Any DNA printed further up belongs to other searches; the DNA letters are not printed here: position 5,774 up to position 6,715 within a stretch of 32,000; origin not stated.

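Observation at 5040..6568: AT-rich, translationally coupled two-gene cassette (295 aa + 214 aa) with a shared N-terminal motif and no assignable function: best candidate for an undescribed system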

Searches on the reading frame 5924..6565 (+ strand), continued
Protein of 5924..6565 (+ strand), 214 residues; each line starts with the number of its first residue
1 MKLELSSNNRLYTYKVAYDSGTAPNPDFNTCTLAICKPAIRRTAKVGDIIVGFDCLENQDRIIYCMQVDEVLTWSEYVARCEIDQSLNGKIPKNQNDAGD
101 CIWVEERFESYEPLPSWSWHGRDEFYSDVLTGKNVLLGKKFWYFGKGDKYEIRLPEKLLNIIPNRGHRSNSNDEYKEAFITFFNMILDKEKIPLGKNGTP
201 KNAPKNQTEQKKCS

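Call 87: find_encoding_contigs(protein=P0352, flank=9000, max_places=3)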
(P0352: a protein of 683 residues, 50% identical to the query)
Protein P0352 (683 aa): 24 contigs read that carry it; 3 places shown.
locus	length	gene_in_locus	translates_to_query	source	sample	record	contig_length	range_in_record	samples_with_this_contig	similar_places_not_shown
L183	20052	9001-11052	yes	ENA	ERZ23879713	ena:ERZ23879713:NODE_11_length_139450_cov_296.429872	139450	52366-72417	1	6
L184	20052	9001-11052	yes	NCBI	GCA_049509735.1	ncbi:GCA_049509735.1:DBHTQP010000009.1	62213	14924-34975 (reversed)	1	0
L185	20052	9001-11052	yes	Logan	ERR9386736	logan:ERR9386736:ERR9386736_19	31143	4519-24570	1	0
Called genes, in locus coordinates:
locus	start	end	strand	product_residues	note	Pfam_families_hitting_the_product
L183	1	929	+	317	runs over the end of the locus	PF13280:WYL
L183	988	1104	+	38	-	-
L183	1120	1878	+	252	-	PF06941:NT5C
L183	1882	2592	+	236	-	PF02146:SIR2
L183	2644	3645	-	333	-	PF13310:Virulence_RhuM, PF02661:Fic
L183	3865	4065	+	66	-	PF09397:FtsK_gamma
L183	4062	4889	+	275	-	PF02146:SIR2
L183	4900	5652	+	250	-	PF13672:PP2C_2, PF07228:SpoIIE (faint)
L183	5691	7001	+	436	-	PF03235:GmrSD_N, PF25202:DUF7834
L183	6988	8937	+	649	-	-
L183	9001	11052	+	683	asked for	PF13207:AAA_17 (faint), PF13401:AAA_22 (faint), PF24883:NPHP3_N (faint), PF01695:IstB_IS21 (faint), PF05496:RuvB_N (faint), PF13238:AAA_18 (faint), PF00004:AAA, PF00004:AAA, +5 more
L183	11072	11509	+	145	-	PF16347:SGSH_C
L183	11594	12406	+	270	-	PF01263:Aldose_epim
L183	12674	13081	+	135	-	PF05198:IF3_N, PF00707:IF3_C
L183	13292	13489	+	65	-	PF01632:Ribosomal_L35p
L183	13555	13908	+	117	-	PF00453:Ribosomal_L20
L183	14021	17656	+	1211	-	PF00580:UvrD-helicase, PF13245:AAA_19 (weak), PF13361:UvrD_C, PF13538:UvrD_C_2 (faint), PF12705:PDDEXK_1 (weak)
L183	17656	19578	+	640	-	PF21185:RecD_N, PF00580:UvrD-helicase (faint), PF13086:AAA_11 (weak), PF13245:AAA_19, PF13604:AAA_30, PF05127:NAT10_TcmA_helicase, PF18335:SH3_13 (weak), PF13538:UvrD_C_2, +1 more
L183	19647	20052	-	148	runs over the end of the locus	PF06303:MatP, PF17414:MatP_C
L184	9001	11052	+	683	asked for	PF13207:AAA_17 (faint), PF13401:AAA_22 (faint), PF24883:NPHP3_N (faint), PF01695:IstB_IS21 (faint), PF05496:RuvB_N (faint), PF13238:AAA_18 (faint), PF00004:AAA, PF00004:AAA, +5 more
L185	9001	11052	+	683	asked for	PF13207:AAA_17 (faint), PF13401:AAA_22 (faint), PF24883:NPHP3_N (faint), PF01695:IstB_IS21 (faint), PF05496:RuvB_N (faint), PF13238:AAA_18 (faint), PF00004:AAA, PF00004:AAA, +5 more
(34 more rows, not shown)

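Call 88: find_encoding_contigs(protein=P0255, flank=9000, max_places=2)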
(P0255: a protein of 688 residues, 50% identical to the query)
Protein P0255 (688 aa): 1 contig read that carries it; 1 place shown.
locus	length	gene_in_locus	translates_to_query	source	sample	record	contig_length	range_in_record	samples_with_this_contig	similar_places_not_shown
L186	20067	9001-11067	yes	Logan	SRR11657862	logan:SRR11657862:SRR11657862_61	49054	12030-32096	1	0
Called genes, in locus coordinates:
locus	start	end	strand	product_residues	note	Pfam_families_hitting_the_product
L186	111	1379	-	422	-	PF01595:CNNM, PF00571:CBS (weak), PF03471:CorC_HlyC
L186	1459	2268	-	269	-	PF01578:Cytochrom_C_asm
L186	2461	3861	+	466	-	PF02881:SRP54_N, PF06414:Zeta_toxin (weak), PF00448:SRP54, PF01656:CbiA (weak), PF13401:AAA_22 (faint), PF02978:SRP_SPB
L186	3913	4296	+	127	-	PF00903:Glyoxalase, PF21701:GLOD4_C (weak)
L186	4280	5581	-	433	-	PF11808:PhoR, PF00512:HisKA, PF02518:HATPase_c, PF13589:HATPase_c_3 (faint)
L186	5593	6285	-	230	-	PF00072:Response_reg, PF00486:Trans_reg_C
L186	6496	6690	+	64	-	-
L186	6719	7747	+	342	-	PF08240:ADH_N, PF00107:ADH_zinc_N, PF13602:ADH_zinc_N_2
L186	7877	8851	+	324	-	PF13280:WYL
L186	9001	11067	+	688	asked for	PF00910:RNA_helicase (faint), PF13173:AAA_14 (faint), PF13191:AAA_16 (faint), PF13521:AAA_28 (faint), PF05496:RuvB_N (faint), PF20720:nSTAND3 (faint), PF00004:AAA, PF00004:AAA, +5 more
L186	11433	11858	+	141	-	PF18753:Nmad2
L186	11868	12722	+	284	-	PF18754:Nmad3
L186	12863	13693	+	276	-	PF02146:SIR2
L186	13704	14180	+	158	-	-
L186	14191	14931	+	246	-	PF13672:PP2C_2, PF07228:SpoIIE (faint)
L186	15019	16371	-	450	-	PF03486:HI0933_like (faint), PF07992:Pyr_redox_2, PF13738:Pyr_redox_3, PF00070:Pyr_redox, PF02852:Pyr_redox_dim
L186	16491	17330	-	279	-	PF04378:RsmJ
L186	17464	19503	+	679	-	PF19310:TOP_N, PF01432:Peptidase_M3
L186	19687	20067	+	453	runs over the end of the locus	PF00270:DEAD, PF04851:ResIII, PF00271:Helicase_C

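Call 93: search_solved_structures(query=L180:9001-11067:+, max_evalue=1e-8)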
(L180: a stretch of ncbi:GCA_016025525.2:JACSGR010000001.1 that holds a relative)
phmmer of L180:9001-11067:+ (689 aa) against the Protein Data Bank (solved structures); distinct sequences matched with E-value up to 1e-8: 195 (the best 60 are shown).
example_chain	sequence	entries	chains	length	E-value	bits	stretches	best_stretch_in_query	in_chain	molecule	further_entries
5vc7_A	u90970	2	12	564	1.1e-24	90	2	477-607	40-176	VCP-like ATPase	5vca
5g4g_A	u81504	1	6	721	2.5e-24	88.8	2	477-607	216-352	VCP-LIKE ATPASE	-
5g4f_A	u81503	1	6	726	2.5e-24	88.8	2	477-607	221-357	VCP-LIKE ATPASE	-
6oaa_B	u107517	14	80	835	6.6e-24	87.4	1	484-600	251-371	Cell division control protein 48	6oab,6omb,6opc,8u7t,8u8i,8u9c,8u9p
8dar_A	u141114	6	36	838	6.7e-24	87.4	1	484-600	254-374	Cell division control protein 48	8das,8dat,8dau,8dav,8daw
6chs_H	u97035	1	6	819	1.2e-23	86.5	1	484-610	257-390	Putative cell division control protein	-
6oa9_A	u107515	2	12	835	1.7e-23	86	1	484-600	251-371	Cell division control protein 48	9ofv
7wd3_A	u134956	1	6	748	4.6e-23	84.6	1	481-612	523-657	ATPase family gene 2 protein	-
7nku_A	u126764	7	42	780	5.3e-23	84.4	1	481-612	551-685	ATPase family gene 2 protein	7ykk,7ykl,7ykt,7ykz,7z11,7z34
7wbb_A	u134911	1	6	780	3.5e-22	81.7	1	481-612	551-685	AFG2 isoform 1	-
9ox9_A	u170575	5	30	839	2.8e-21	78.7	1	484-606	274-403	vesicle-fusing ATPase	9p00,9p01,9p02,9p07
7wub_C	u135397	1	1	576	5.7e-21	77.7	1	484-600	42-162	Transitional endoplasmic reticulum ATPase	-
7wub_D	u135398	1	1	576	5.7e-21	77.7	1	484-600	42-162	Transitional endoplasmic reticulum ATPase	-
6mck_A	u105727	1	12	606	6.8e-21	77.4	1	484-600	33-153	Transitional endoplasmic reticulum ATPase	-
8rs9_A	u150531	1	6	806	9.1e-21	77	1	484-600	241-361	Transitional endoplasmic reticulum ATPase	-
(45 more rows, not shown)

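Call 94: search_solved_structures(query=L180:13591-14340:+, max_evalue=0.01)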
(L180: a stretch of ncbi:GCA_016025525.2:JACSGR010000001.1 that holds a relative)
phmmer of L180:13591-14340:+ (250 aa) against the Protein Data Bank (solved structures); distinct sequences matched with E-value up to 0.01: 17.
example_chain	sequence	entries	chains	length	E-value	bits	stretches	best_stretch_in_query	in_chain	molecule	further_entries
1txo_A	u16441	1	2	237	8.2e-07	32.1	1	47-214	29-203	Putative Bacterial Enzyme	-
2cm1_A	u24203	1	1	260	1.1e-06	31.6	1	48-214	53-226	SERINE THREONINE PROTEIN PHOSPHATASE PSTP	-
2jfr_A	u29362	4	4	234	1.2e-06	31.5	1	43-233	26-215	SER-THR PHOSPHATASE MSPP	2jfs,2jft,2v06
5d2u_A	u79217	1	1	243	1.4e-06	31.3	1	110-211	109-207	Protein serin-threonin phosphatase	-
2j82_A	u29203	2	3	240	1.4e-06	31.3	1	110-211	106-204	PROTEIN SERINE-THREONINE PHOSPHATASE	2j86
5iti_A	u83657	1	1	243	1.5e-06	31.2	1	110-211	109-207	Protein serin-threonin phosphatase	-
2y09_A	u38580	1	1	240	1.9e-05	27.6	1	110-211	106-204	PROTEIN SERIN-THREONIN PHOSPHATASE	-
2xzv_A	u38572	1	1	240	1.9e-05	27.6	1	110-211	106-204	PROTEIN SERIN-THREONIN PHOSPHATASE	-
6ihu_A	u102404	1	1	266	0.0013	21.6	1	94-215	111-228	Phosphorylated protein phosphatase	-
5f1m_A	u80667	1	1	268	0.0023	20.7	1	94-214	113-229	Phosphorylated protein phosphatase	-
6ihl_A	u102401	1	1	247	0.0025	20.6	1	94-214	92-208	Phosphorylated protein phosphatase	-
6ihr_A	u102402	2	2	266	0.003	20.4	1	94-214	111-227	Phosphorylated protein phosphatase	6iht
6ihw_A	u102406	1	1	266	0.003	20.4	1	94-214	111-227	Phosphorylated protein phosphatase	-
6ihv_A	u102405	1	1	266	0.003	20.4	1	94-214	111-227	Phosphorylated protein phosphatase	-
6ihs_A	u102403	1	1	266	0.003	20.4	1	94-214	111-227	Phosphorylated protein phosphatase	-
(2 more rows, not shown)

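Call 96: find_encoding_contigs(protein=P0126, flank=9000, max_places=2)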
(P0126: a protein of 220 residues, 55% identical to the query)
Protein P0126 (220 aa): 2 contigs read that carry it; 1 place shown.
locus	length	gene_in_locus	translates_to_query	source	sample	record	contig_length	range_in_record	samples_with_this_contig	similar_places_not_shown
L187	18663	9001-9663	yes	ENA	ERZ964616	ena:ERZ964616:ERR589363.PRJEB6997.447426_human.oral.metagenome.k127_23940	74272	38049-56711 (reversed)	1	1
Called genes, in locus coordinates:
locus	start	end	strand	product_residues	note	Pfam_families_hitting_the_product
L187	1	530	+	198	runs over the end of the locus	PF02545:Maf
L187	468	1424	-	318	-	PF25145:NfeD1b_N (weak), PF01343:Peptidase_S49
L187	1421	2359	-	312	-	PF01479:S4, PF00849:PseudoU_synth_2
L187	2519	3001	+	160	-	PF13442:Cytochrome_CBB3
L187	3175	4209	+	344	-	PF02606:LpxK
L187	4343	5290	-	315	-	PF00892:EamA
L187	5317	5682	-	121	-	-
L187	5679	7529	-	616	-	-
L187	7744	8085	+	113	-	PF07883:Cupin_2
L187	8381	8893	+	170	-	PF01661:Macro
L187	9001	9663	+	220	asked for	PF18753:Nmad2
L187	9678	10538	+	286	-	PF18754:Nmad3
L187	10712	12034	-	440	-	PF00083:Sugar_tr, PF07690:MFS_1, PF13347:MFS_2 (weak), PF07690:MFS_1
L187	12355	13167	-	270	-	PF01068:DNA_ligase_A_M (weak), PF14743:DNA_ligase_OB_2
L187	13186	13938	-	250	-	PF00561:Abhydrolase_1, PF12146:Hydrolase_4 (weak), PF12697:Abhydrolase_6, PF20408:Abhydrolase_11 (faint)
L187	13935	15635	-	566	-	PF07885:Ion_trans_2 (weak), PF13241:NAD_binding_7 (faint), PF02254:TrkA_N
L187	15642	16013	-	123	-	PF19931:DUF6394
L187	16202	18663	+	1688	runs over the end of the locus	PF18819:MuF_C, PF18760:ART-PolyVal, PF18819:MuF_C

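Call 97: find_encoding_contigs(protein=P0158, flank=9000, max_places=2)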
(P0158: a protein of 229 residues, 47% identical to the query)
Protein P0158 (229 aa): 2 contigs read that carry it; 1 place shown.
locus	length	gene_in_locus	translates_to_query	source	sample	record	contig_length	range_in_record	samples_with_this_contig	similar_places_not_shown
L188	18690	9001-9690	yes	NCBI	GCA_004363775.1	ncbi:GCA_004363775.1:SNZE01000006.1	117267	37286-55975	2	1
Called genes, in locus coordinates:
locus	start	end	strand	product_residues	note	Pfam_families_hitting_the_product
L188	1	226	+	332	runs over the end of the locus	-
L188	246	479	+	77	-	-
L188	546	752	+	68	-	-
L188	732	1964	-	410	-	PF01266:DAO (weak), PF01494:FAD_binding_3, PF03486:HI0933_like (faint), PF07992:Pyr_redox_2 (weak), PF13450:NAD_binding_8 (weak)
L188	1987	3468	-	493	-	PF00392:GntR, PF00155:Aminotran_1_2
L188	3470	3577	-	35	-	-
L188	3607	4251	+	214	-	PF04299:FMN_bind_2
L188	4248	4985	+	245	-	PF01177:Asp_Glu_race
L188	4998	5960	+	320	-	PF00892:EamA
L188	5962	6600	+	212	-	PF01810:LysE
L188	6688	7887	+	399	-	PF00155:Aminotran_1_2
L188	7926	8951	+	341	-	PF08240:ADH_N, PF16912:Glu_dehyd_C, PF00107:ADH_zinc_N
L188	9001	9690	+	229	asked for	PF18753:Nmad2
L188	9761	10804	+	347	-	PF00155:Aminotran_1_2 (weak), PF01212:Beta_elim_lyase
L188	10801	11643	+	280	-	PF02567:PhzC-PhzF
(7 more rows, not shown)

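Call 98: find_encoding_contigs(protein=P0136, flank=9000, max_places=2)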
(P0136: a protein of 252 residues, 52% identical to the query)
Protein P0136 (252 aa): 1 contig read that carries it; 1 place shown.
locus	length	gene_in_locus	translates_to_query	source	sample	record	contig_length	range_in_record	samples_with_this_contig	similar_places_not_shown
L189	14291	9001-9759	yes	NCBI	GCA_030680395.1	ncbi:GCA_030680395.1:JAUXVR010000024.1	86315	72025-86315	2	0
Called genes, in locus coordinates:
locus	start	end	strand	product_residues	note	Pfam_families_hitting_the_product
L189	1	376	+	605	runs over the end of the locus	PF07819:PGAP1 (weak)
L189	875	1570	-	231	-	PF01965:DJ-1_PfpI, PF17124:ThiJ_like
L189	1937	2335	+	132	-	-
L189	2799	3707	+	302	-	PF12146:Hydrolase_4, PF00561:Abhydrolase_1 (weak), PF12697:Abhydrolase_6 (weak)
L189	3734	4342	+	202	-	PF09601:DUF2459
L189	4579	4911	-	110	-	-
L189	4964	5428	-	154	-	PF06445:GyrI-like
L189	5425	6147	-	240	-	PF12119:DUF3581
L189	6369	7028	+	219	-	PF01205:Impact_N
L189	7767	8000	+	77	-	-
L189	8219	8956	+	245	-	PF18754:Nmad3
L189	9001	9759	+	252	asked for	PF18753:Nmad2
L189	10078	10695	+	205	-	PF01569:PAP2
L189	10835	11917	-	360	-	PF04055:Radical_SAM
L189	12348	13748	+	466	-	PF03734:YkuD, PF05036:SPOR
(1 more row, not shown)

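Call 102: search_protein_families(library=padloc, proteins=[L183:1120-1875:+, L183:1882-2589:+, L183:2644-3642:-, L183:4062-4886:+, L183:4900-5649:+, L183:5691-6998:+, L183:6988-8934:+, L183:9001-11049:+, L186:13704-14177:+, L187:8381-8890:+], max_evalue=0.001)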
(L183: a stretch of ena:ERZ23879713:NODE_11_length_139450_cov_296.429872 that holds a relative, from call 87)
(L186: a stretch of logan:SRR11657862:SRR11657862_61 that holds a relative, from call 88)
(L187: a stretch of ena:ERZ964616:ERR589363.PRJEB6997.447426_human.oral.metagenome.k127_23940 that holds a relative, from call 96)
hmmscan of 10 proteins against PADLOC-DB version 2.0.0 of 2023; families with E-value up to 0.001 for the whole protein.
L183:1120-1875:+ (252 aa): 0 families

L183:1882-2589:+ (236 aa): 0 families

L183:2644-3642:- (332 aa): 39 families (the best 25 are shown)
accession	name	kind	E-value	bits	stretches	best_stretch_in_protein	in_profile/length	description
PDLC04965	PDC-S23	-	1.1e-146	486.4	1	2-328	3-325/327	-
PDLC04964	PDC-S23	-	1.7e-134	446.2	1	3-329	3-330/331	-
PDLC04963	PDC-S23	-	2.9e-124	412.6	1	6-328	4-309/312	-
PDLC04848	PDC-S05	-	2.8e-105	350.1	2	4-218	3-216/291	-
PDLC04854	PDC-S05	-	1.9e-90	300.2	1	3-208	3-208/212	-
PDLC04872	PDC-S05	-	2.4e-64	213.7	1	2-146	3-147/152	-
PDLC04876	PDC-S05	-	3.8e-57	190.8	1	3-144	7-152/174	-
PDLC04852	PDC-S05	-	6.5e-56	187.7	1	3-134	10-141/346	-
PDLC04853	PDC-S05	-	8.2e-55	184.3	1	3-132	5-134/336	-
PDLC04858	PDC-S05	-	2e-54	181.1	1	3-133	4-131/138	-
PDLC04874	PDC-S05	-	2.7e-54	181.1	1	6-147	6-144/165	-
PDLC04851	PDC-S05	-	4.1e-54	181.9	1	3-139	9-149/342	-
PDLC04879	PDC-S05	-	7.3e-52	174.6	1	2-138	3-136/285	-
PDLC04870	PDC-S05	-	4.7e-51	171.2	1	2-132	7-134/214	-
PDLC04843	PDC-S05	-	1.3e-47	160.6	1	2-131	4-130/330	-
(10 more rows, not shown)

L183:4062-4886:+ (275 aa): 0 families

L183:4900-5649:+ (250 aa): 2 families
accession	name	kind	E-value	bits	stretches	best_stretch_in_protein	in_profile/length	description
PDLC02222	PP2C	-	0.00064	17.1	0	101-142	93-134/242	-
PDLC04518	PDC-M21C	-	0.0008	16.7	0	47-145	30-132/243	-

L183:5691-6998:+ (436 aa): 29 families (the best 25 are shown)
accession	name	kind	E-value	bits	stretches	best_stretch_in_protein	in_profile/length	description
PDLC04157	HEC-06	-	3.5e-26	89.9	2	16-86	20-93/558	-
PDLC02691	Orf5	-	7.4e-24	82.2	2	5-87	7-92/579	Orf5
PDLC04155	HEC-06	-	1.5e-23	81.2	2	18-83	20-88/562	-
PDLC04154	HEC-06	-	1.1e-21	75.2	2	17-83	22-90/569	-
PDLC02686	Orf5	-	7.6e-21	72.2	1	7-85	9-96/566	Orf5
PDLC02695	Orf5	-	3.2e-20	70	2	7-88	6-101/601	Orf5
PDLC02693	Orf5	-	1e-17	62.3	2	20-111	10-109/543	Orf5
PDLC02687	Orf5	-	1.6e-17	61.4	2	16-83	15-84/543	Orf5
PDLC02700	Orf5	-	4.9e-17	59.9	1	18-85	11-83/555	Orf5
PDLC02701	Orf5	-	4.3e-16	56.5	2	20-88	21-102/596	Orf5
PDLC02786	SspE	-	3.8e-15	53.3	1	18-88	23-108/766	SspE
PDLC02699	Orf5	-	1.4e-14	51.8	1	20-83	2-64/530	Orf5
PDLC02694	Orf5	-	1.7e-14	51.4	2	5-103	2-116/574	Orf5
PDLC02690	Orf5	-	1e-13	49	1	20-82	11-76/531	Orf5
PDLC02698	Orf5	-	5.4e-13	46.5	1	12-86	11-90/573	Orf5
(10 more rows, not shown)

L183:6988-8934:+ (649 aa): 28 families (the best 25 are shown)
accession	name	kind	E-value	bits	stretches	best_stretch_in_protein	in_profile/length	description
PDLC02695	Orf5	-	2.4e-32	110.1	3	10-137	7-140/601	Orf5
PDLC04155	HEC-06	-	1.9e-29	100.6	2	9-96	8-90/562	-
PDLC04154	HEC-06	-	4.9e-28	96.1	1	8-94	9-90/569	-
PDLC04157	HEC-06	-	9.7e-27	91.8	2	24-111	22-102/558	-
PDLC02687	Orf5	-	4.4e-24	83.1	1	14-94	9-84/543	Orf5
PDLC02701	Orf5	-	2.3e-23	80.5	2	14-98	11-101/596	Orf5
PDLC02686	Orf5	-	5.9e-22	75.9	1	20-99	16-99/566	Orf5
PDLC02693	Orf5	-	7.9e-22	75.9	1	23-97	7-84/543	Orf5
PDLC02700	Orf5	-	2.2e-19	67.6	1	24-112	11-94/555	Orf5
PDLC02691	Orf5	-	9.6e-18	62.1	1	23-113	19-105/579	Orf5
PDLC02690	Orf5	-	9.9e-18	62.3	1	20-97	6-80/531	Orf5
PDLC02699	Orf5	-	3.1e-14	50.6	1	26-93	2-63/530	Orf5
PDLC02786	SspE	-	7.5e-14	49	1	17-97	17-106/766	SspE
PDLC02698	Orf5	-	9.5e-13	45.7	1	20-96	15-89/573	Orf5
PDLC02792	SspE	-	9.6e-13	45.4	1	12-120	12-135/771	SspE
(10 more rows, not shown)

L183:9001-11049:+ (683 aa): 10 families
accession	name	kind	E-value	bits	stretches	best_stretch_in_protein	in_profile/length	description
PDLC02196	IetA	-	4.9e-33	113.1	2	475-619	122-269/374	-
PDLC02195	IetA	-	8.3e-31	105.7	2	478-620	140-285/395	-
PDLC04232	IetA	-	1.2e-27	95.2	2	475-619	116-263/330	-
PDLC04231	IetA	-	5.3e-19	67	1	475-600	117-245/262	-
PDLC00915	TRIP13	-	1.9e-11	41.9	1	476-598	64-207/302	TRIP13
PDLC00914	TRIP13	-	1.6e-10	39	1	482-619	78-235/302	TRIP13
PDLC03838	DolB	-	1.9e-08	32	0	226-268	149-191/375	-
PDLC04140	mad8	-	6.5e-07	27.2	1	241-286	25-70/314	mads_8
PDLC04791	PDC-S01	-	0.00013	18.8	0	464-563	8-110/395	-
PDLC03920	MkoA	-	0.00041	16.7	0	482-498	638-654/1112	-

L186:13704-14177:+ (158 aa): 0 families

L187:8381-8890:+ (170 aa): 0 families
